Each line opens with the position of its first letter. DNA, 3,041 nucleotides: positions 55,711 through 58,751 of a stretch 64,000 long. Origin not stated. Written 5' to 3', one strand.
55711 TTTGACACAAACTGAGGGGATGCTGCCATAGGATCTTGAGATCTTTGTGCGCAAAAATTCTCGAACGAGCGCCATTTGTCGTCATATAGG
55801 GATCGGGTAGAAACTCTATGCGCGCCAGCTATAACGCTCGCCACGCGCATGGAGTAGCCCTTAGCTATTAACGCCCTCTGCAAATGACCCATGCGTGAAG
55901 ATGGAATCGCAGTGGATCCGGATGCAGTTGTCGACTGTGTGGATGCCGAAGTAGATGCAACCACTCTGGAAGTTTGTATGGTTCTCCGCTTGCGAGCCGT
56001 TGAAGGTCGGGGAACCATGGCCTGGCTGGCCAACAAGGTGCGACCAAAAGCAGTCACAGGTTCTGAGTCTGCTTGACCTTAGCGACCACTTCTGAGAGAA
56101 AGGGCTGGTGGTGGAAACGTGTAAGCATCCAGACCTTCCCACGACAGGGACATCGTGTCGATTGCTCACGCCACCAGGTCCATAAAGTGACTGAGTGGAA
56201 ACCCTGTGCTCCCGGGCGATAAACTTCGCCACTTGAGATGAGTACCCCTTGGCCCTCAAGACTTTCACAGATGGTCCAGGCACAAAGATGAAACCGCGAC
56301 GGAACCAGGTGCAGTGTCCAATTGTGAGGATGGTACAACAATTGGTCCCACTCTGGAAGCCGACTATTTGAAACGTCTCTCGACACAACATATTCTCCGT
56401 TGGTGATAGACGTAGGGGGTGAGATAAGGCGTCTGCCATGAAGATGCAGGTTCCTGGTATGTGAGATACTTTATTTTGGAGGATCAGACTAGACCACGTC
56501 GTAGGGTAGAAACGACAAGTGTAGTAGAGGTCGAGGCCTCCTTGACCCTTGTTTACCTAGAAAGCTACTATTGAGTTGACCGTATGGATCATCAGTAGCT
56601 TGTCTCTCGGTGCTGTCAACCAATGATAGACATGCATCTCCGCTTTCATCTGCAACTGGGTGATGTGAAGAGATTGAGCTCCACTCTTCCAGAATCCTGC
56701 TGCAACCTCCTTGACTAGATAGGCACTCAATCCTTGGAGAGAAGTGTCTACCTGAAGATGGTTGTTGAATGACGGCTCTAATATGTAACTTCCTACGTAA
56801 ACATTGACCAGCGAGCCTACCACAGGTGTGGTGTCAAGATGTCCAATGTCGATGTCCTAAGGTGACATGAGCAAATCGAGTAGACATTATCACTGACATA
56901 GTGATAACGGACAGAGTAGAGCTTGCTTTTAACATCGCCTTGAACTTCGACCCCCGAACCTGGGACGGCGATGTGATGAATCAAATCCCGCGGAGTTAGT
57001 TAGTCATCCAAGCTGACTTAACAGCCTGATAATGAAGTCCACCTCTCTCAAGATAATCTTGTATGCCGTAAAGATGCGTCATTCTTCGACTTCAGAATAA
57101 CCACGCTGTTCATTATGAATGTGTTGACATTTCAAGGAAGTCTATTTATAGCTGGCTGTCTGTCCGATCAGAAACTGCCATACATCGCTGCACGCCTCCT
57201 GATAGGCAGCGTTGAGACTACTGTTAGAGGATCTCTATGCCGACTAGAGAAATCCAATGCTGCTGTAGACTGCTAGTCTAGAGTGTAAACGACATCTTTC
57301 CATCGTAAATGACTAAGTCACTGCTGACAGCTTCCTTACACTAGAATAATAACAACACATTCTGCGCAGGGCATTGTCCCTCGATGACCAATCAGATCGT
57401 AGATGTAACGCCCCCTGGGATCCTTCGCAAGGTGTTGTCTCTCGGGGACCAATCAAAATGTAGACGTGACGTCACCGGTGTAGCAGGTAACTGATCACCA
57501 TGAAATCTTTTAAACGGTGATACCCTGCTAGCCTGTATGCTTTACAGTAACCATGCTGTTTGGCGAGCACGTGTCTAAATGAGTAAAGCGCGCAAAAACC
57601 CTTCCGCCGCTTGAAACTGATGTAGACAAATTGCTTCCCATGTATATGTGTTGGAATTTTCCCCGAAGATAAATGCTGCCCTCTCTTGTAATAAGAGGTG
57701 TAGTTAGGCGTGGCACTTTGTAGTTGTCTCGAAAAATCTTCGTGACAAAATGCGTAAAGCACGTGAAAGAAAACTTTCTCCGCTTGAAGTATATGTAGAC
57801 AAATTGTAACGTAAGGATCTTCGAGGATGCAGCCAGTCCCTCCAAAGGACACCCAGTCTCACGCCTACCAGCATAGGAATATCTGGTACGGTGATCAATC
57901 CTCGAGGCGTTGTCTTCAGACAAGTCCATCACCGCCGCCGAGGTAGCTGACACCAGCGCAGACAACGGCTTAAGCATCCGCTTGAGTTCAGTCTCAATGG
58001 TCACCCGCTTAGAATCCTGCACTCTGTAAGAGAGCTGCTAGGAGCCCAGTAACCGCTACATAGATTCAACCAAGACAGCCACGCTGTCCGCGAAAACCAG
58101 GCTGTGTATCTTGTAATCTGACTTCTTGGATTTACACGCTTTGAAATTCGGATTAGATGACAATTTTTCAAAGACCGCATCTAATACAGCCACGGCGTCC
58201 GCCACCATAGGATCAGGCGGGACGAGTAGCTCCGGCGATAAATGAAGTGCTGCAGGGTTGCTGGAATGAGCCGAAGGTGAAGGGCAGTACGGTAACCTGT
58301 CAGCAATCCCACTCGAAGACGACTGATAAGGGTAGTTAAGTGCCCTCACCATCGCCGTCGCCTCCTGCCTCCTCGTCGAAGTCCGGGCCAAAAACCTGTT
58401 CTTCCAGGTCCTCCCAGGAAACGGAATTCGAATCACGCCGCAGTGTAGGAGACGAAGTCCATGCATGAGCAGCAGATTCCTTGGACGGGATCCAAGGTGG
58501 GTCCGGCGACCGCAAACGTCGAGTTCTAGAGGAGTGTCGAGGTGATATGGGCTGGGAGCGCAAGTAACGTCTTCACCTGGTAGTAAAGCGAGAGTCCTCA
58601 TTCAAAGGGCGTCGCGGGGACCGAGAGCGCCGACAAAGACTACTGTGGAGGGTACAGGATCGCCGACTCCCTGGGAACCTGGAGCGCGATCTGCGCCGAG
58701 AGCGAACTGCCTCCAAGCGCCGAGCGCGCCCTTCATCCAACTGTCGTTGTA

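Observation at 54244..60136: DIRS-like retroelement with ITRs and an ICR, inserted precisely into a SINE that itself sits in an ABCB8 intron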

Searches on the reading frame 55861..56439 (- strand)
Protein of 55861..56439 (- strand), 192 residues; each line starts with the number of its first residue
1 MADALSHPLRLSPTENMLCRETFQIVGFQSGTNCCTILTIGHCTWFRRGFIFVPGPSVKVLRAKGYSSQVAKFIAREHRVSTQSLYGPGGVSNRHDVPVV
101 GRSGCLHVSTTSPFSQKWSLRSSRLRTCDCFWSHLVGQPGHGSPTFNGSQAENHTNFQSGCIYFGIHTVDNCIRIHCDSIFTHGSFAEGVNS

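Call 35: find_encoding_contigs(protein=window:55861-56439:-, flank=8000, max_places=8)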
Protein window:55861-56439:- (192 aa): no gene with exactly this product is on record in the collection.

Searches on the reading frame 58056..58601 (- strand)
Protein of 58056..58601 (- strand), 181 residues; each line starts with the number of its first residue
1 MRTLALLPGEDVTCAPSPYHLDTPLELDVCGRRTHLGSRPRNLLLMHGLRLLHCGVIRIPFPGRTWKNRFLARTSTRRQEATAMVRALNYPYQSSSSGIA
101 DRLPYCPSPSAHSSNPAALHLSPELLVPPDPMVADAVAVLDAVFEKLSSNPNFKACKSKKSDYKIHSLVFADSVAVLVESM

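Call 36: find_encoding_contigs(protein=window:58056-58601:-, flank=8000, max_places=8)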
Protein window:58056-58601:- (181 aa): no gene with exactly this product is on record in the collection.
